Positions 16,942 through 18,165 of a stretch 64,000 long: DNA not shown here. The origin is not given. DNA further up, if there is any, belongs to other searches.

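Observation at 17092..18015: Catalytically dead HemC homologue next to serS, away from any hem genes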

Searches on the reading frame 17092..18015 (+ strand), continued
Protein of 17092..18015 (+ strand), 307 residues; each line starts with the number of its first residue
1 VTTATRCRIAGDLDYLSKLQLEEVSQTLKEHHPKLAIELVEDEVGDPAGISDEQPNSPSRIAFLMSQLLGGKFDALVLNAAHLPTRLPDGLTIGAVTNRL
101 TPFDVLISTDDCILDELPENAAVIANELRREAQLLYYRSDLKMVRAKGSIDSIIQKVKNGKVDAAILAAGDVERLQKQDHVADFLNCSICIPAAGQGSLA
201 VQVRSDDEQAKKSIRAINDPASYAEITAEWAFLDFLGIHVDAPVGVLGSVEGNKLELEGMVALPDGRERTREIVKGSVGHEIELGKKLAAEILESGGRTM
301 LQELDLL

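Call 46: find_homologous_proteins(query=P0125, max_evalue=1e-30)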
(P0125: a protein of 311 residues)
Query P0125 (311 aa): 7773 proteins with E <= 1e-30 among 8000 candidates; the best 120 are listed.
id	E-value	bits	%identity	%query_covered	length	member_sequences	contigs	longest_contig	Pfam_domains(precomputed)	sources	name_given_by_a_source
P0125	5.3e-194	661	100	100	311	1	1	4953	PF01379.26,PF03900.21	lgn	-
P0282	1.3e-155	535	79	100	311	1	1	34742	PF01379.26,PF03900.21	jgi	jgi:hydroxymethylbilane synthase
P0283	2.1e-152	525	83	95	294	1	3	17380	PF01379.26,PF03900.21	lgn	-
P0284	5.3e-145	500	74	100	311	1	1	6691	PF01379.26,PF03900.21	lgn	-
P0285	1.8e-139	482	75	95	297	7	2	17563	PF01379.26,PF03900.21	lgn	-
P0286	5.8e-139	481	71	100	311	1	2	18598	PF01379.26,PF03900.21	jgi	jgi:hydroxymethylbilane synthase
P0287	9.6e-139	480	75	95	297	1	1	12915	PF01379.26,PF03900.21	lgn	-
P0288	2.1e-138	479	69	100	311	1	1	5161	PF01379.26,PF03900.21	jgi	-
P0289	1.7e-137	476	70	100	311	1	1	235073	PF01379.26,PF03900.21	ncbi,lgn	-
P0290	3.1e-137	475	75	94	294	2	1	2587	PF01379.26,PF03900.21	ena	-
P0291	1.3e-136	473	70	98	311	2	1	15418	PF01379.26,PF03900.21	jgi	jgi:hydroxymethylbilane synthase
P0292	4.1e-131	455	72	94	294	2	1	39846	PF01379.26,PF03900.21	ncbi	-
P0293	1.7e-130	453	68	100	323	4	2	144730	PF01379.26,PF03900.21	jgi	-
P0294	1.5e-129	450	71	94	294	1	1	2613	PF01379.26,PF03900.21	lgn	-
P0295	2.4e-129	449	68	98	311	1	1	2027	PF01379.26,PF03900.21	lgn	-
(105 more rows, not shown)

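Call 47: list_cluster_members(proteins=[P0289, P0292, P0293, P0282, P0286, P0276, P0071, P0069, P0094, P0082])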
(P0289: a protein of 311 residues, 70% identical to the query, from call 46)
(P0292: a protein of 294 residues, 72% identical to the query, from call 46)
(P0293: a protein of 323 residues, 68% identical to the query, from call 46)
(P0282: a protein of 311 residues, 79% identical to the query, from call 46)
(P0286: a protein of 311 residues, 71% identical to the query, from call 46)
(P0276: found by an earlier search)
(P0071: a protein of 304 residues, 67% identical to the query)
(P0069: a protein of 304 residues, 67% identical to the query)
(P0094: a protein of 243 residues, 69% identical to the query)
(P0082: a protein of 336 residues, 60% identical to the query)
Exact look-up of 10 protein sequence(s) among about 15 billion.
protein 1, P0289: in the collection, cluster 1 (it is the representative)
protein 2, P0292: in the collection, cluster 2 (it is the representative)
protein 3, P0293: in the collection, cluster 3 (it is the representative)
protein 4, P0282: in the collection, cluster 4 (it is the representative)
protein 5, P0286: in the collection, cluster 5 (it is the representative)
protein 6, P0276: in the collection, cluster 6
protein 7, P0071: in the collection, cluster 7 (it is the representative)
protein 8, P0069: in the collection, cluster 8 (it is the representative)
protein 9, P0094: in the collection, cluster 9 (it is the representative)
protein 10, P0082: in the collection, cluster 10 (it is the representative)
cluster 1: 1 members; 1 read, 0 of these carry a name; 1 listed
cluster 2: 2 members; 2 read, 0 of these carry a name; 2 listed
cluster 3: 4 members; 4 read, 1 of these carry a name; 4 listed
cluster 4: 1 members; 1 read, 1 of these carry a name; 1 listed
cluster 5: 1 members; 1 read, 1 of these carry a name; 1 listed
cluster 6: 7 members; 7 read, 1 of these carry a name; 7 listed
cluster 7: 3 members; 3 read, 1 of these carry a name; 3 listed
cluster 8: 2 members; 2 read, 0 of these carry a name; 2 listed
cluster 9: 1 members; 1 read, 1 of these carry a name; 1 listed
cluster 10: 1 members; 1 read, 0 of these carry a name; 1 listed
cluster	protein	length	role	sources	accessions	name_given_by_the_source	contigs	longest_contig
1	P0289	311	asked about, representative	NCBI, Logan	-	-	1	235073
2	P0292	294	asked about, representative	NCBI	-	-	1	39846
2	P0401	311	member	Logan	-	-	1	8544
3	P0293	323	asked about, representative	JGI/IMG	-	-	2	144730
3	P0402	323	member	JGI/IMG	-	hydroxymethylbilane synthase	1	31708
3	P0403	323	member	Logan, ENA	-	-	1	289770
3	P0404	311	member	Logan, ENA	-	-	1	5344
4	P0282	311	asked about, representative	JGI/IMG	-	hydroxymethylbilane synthase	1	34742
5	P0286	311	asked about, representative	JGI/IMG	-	hydroxymethylbilane synthase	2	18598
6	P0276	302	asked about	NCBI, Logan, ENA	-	-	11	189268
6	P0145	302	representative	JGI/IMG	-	hydroxymethylbilane synthase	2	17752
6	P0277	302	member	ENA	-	-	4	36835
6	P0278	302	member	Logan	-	-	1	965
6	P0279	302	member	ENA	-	-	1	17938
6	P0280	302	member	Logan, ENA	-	-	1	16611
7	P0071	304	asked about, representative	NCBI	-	-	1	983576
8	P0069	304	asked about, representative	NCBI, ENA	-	-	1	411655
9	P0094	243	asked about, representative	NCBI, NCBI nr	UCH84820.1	MAG: hydroxymethylbilane synthase [Candidatus Latescibacterota bacterium]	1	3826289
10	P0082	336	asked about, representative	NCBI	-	-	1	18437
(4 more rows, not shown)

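Call 48: find_encoding_contigs(protein=P0289, flank=10000, max_places=2)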
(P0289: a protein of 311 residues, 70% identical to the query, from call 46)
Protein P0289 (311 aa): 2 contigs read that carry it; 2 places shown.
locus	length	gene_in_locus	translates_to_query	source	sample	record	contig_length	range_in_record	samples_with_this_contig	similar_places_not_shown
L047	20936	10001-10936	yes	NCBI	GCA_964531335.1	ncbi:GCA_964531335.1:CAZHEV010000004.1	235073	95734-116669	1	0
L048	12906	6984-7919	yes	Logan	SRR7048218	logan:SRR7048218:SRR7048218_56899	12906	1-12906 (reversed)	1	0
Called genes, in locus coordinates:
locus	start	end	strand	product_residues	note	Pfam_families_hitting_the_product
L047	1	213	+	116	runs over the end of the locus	PF03600:CitMHS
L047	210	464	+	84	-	PF03600:CitMHS (weak)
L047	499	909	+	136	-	-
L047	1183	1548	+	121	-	PF02482:Ribosomal_S30AE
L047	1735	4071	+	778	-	PF02190:LON_substr_bdg, PF00004:AAA, PF07728:AAA_5, PF22667:Lon_lid, PF05362:Lon_C, PF13541:ChlI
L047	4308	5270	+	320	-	PF01073:3Beta_HSD (weak), PF01370:Epimerase, PF02719:Polysacc_synt_2, PF04321:RmlD_sub_bind, PF16363:GDP_Man_Dehyd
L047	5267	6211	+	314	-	PF01073:3Beta_HSD, PF01370:Epimerase, PF02719:Polysacc_synt_2 (faint), PF04321:RmlD_sub_bind, PF16363:GDP_Man_Dehyd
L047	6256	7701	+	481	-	PF03721:UDPG_MGDP_dh_N, PF00984:UDPG_MGDP_dh, PF03720:UDPG_MGDP_dh_C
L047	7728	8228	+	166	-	PF00908:dTDP_sugar_isom, PF14667:Polysacc_synt_C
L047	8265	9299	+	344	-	PF04321:RmlD_sub_bind, PF01073:3Beta_HSD, PF01370:Epimerase, PF02719:Polysacc_synt_2, PF07993:NAD_binding_4, PF13460:NAD_binding_10, PF16363:GDP_Man_Dehyd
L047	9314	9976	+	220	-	PF13241:NAD_binding_7, PF14824:Sirohm_synth_M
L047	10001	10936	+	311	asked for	PF01379:Porphobil_deam, PF03900:Porphobil_deamC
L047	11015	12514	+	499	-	PF00590:TP_methylase, PF02602:HEM4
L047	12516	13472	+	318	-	PF00490:ALAD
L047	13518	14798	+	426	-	PF00202:Aminotran_3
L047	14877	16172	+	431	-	PF02403:Seryl_tRNA_N, PF00587:tRNA-synt_2b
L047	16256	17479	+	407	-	PF00512:HisKA (weak), PF02518:HATPase_c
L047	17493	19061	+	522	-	PF00072:Response_reg, PF08665:PglZ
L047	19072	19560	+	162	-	PF02367:TsaE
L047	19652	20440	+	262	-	PF08713:DNA_alkylation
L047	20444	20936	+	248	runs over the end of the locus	PF00814:TsaD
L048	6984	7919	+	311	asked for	PF01379:Porphobil_deam, PF03900:Porphobil_deamC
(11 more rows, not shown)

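Call 49: find_encoding_contigs(protein=P0292, flank=10000, max_places=2)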
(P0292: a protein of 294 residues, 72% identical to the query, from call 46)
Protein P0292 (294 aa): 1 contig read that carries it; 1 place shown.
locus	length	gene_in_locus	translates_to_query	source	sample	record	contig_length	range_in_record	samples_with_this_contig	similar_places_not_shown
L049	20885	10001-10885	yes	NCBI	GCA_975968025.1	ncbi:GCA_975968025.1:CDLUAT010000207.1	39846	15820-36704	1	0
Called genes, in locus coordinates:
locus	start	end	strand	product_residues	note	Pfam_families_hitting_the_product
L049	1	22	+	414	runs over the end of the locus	PF03600:CitMHS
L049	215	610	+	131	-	-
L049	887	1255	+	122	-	PF02482:Ribosomal_S30AE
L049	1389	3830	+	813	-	PF02190:LON_substr_bdg, PF00004:AAA, PF07728:AAA_5, PF22667:Lon_lid, PF05362:Lon_C, PF13541:ChlI (weak)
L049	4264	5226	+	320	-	PF01073:3Beta_HSD, PF01370:Epimerase, PF02719:Polysacc_synt_2, PF04321:RmlD_sub_bind, PF16363:GDP_Man_Dehyd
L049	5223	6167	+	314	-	PF01073:3Beta_HSD, PF01370:Epimerase, PF02719:Polysacc_synt_2 (weak), PF04321:RmlD_sub_bind, PF16363:GDP_Man_Dehyd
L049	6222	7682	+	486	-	PF03721:UDPG_MGDP_dh_N, PF00984:UDPG_MGDP_dh, PF03720:UDPG_MGDP_dh_C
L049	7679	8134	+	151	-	PF00908:dTDP_sugar_isom, PF05523:FdtA (weak), PF14667:Polysacc_synt_C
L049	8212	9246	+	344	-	PF04321:RmlD_sub_bind, PF01073:3Beta_HSD, PF01370:Epimerase, PF02719:Polysacc_synt_2, PF07993:NAD_binding_4, PF13460:NAD_binding_10, PF16363:GDP_Man_Dehyd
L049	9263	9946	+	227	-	PF13241:NAD_binding_7, PF14824:Sirohm_synth_M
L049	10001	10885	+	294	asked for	PF01379:Porphobil_deam, PF03900:Porphobil_deamC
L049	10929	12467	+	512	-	PF00590:TP_methylase, PF02602:HEM4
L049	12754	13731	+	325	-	PF00490:ALAD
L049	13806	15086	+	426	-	PF00202:Aminotran_3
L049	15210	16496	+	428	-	PF02403:Seryl_tRNA_N, PF00587:tRNA-synt_2b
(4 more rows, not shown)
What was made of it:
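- Tried and rejected: serS adjacency as proof of a functional link: downgraded after finding the hem operon in the same slot in the canonical lineage (calls 48, 49).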

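Call 57: find_homologous_proteins(query=L047:12516-13469:+, max_evalue=1e-30)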
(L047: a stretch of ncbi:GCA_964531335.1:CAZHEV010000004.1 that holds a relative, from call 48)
Query L047:12516-13469:+ (318 aa): 8000 proteins with E <= 1e-30 among 8000 candidates; the best 120 are listed.
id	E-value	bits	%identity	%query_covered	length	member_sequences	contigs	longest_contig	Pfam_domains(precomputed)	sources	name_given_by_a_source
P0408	6.9e-203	691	100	100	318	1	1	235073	PF00490.28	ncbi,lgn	-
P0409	3.1e-171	587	-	-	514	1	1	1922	PF00490.28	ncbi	-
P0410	5.5e-167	573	84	99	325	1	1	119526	PF00490.28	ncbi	-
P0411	1.2e-166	572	84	98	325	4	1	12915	PF00490.28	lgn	-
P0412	3.3e-166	570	83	99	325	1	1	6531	PF00490.28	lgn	-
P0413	1.5e-164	565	82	95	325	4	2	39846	PF00490.28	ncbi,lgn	-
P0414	1.5e-163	561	80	99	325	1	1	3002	PF00490.28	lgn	-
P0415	6.4e-163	559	80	95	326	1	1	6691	PF00490.28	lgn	-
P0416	2.2e-160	551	80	99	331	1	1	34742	PF00490.28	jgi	jgi:porphobilinogen synthase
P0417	5.2e-160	550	80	99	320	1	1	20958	PF00490.28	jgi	jgi:porphobilinogen synthase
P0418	6.4e-159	546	-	-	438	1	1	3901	PF00490.28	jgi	jgi:porphobilinogen synthase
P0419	8.1e-158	543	80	99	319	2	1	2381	PF00490.28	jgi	jgi:porphobilinogen synthase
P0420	1.0e-157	542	78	99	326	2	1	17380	PF00490.28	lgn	-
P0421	3.1e-157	541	77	99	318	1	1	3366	PF00490.28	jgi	jgi:porphobilinogen synthase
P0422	1.6e-156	538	77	100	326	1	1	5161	PF00490.28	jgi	-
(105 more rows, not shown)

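Call 59: find_encoding_contigs(protein=P0223, flank=8000, max_places=2)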
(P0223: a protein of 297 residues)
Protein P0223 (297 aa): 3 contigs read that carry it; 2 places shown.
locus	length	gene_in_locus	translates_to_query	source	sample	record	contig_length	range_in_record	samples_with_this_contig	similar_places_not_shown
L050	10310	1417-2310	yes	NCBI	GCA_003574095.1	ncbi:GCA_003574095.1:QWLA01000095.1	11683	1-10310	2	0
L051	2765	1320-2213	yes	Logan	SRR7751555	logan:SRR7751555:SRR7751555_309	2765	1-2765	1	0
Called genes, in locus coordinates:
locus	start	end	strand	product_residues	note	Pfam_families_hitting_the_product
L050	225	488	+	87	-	-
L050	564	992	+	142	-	-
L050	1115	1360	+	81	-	-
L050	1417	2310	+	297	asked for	PF01379:Porphobil_deam, PF03900:Porphobil_deamC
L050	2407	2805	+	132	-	PF01475:FUR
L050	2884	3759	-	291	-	PF00561:Abhydrolase_1, PF12146:Hydrolase_4, PF06821:Ser_hydrolase (faint), PF12697:Abhydrolase_6, PF00756:Esterase (weak)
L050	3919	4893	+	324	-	PF14326:DUF4384, PF13620:CarboxypepD_reg (faint), PF08308:PEGA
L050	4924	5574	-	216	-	PF01565:FAD_binding_4 (weak), PF18690:DUF5639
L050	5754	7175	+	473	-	PF14326:DUF4384, PF22820:TcaA_3rd_4th (faint), PF06832:BiPBP_C (faint), PF13364:BetaGal_ABD2 (faint), PF13620:CarboxypepD_reg (faint), PF08308:PEGA, PF11008:DUF2846 (faint), PF08308:PEGA, +1 more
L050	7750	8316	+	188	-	-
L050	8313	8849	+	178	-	PF01583:APS_kinase, PF13238:AAA_18 (weak), PF13671:AAA_33 (weak)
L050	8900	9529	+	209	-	PF01507:PAPS_reduct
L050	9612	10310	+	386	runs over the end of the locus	PF14306:PUA_2, PF01747:ATP-sulfurylase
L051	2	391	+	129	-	?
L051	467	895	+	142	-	-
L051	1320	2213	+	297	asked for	PF01379:Porphobil_deam, PF03900:Porphobil_deamC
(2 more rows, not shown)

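Call 65: search_protein_families(library=ncbifam, proteins=[P0125, P0105, P0119, P0129, P0126, P0131, P0139, P0142, P0160, P0223], max_evalue=0.00001)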
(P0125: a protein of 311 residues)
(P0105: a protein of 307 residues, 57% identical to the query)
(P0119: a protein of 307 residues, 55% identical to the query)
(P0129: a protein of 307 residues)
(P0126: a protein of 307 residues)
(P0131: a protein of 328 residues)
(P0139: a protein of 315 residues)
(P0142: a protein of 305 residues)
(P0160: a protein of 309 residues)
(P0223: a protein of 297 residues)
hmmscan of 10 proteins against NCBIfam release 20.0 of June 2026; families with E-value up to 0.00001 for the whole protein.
P0125 (311 aa): 2 families
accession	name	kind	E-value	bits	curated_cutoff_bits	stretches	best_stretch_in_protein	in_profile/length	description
TIGR00212.1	hemC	equivalog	2e-104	348.7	164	1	7-298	1-292/293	hydroxymethylbilane synthase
NF002202.0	PRK01066.1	equivalog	4e-46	157.2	251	1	6-218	20-227/241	hydroxymethylbilane synthase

P0105 (307 aa): 2 families
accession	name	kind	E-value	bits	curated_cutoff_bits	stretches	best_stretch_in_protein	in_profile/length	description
TIGR00212.1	hemC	equivalog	7.7e-47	159.7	164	1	15-295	9-292/293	hydroxymethylbilane synthase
NF002202.0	PRK01066.1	equivalog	4.6e-21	75.1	251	1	6-217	20-229/241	hydroxymethylbilane synthase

P0119 (307 aa): 2 families
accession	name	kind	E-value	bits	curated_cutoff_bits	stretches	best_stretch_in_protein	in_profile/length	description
TIGR00212.1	hemC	equivalog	1e-49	169.1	164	1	64-295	61-292/293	hydroxymethylbilane synthase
NF002202.0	PRK01066.1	equivalog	3.4e-18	65.7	251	1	4-217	18-229/241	hydroxymethylbilane synthase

P0129 (307 aa): 1 family
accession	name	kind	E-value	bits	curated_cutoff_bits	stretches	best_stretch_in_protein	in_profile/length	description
TIGR00212.1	hemC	equivalog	6.7e-30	104.1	164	1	63-291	61-289/293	hydroxymethylbilane synthase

P0126 (307 aa): 2 families
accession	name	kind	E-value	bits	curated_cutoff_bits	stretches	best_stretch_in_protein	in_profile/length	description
TIGR00212.1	hemC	equivalog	5.5e-52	176.6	164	1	7-295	1-292/293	hydroxymethylbilane synthase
NF002202.0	PRK01066.1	equivalog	1.1e-09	37.9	251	1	4-217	18-229/241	hydroxymethylbilane synthase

P0131 (328 aa): 1 family
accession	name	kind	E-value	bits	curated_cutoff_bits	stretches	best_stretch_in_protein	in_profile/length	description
TIGR00212.1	hemC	equivalog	2.1e-38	132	164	1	9-301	1-292/293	hydroxymethylbilane synthase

P0139 (315 aa): 2 families
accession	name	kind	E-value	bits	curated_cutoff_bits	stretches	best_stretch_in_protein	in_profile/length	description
TIGR00212.1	hemC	equivalog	2.9e-66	223.5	164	1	12-302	3-292/293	hydroxymethylbilane synthase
NF002202.0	PRK01066.1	equivalog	3e-20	72.5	251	1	7-218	18-223/241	hydroxymethylbilane synthase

P0142 (305 aa): 2 families
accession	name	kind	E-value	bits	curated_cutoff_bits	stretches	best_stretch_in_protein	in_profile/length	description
TIGR00212.1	hemC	equivalog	1.2e-53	182.1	164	1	7-289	1-290/293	hydroxymethylbilane synthase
NF002202.0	PRK01066.1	equivalog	8.1e-16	58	251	1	59-209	80-225/241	hydroxymethylbilane synthase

P0160 (309 aa): 2 families
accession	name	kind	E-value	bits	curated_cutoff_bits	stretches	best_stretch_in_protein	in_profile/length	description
TIGR00212.1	hemC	equivalog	1.2e-63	214.9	164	1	7-294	1-292/293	hydroxymethylbilane synthase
NF002202.0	PRK01066.1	equivalog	5.5e-24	84.7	251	1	6-200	20-213/241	hydroxymethylbilane synthase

P0223 (297 aa): 2 families
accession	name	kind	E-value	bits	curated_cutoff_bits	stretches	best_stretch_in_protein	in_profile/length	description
TIGR00212.1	hemC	equivalog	2.3e-72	243.5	164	1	4-284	1-292/293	hydroxymethylbilane synthase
NF002202.0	PRK01066.1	equivalog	2.2e-24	86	251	1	3-208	20-232/241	hydroxymethylbilane synthase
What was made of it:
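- A canonical HemC scores 349 bits against TIGR00212 (call 65).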
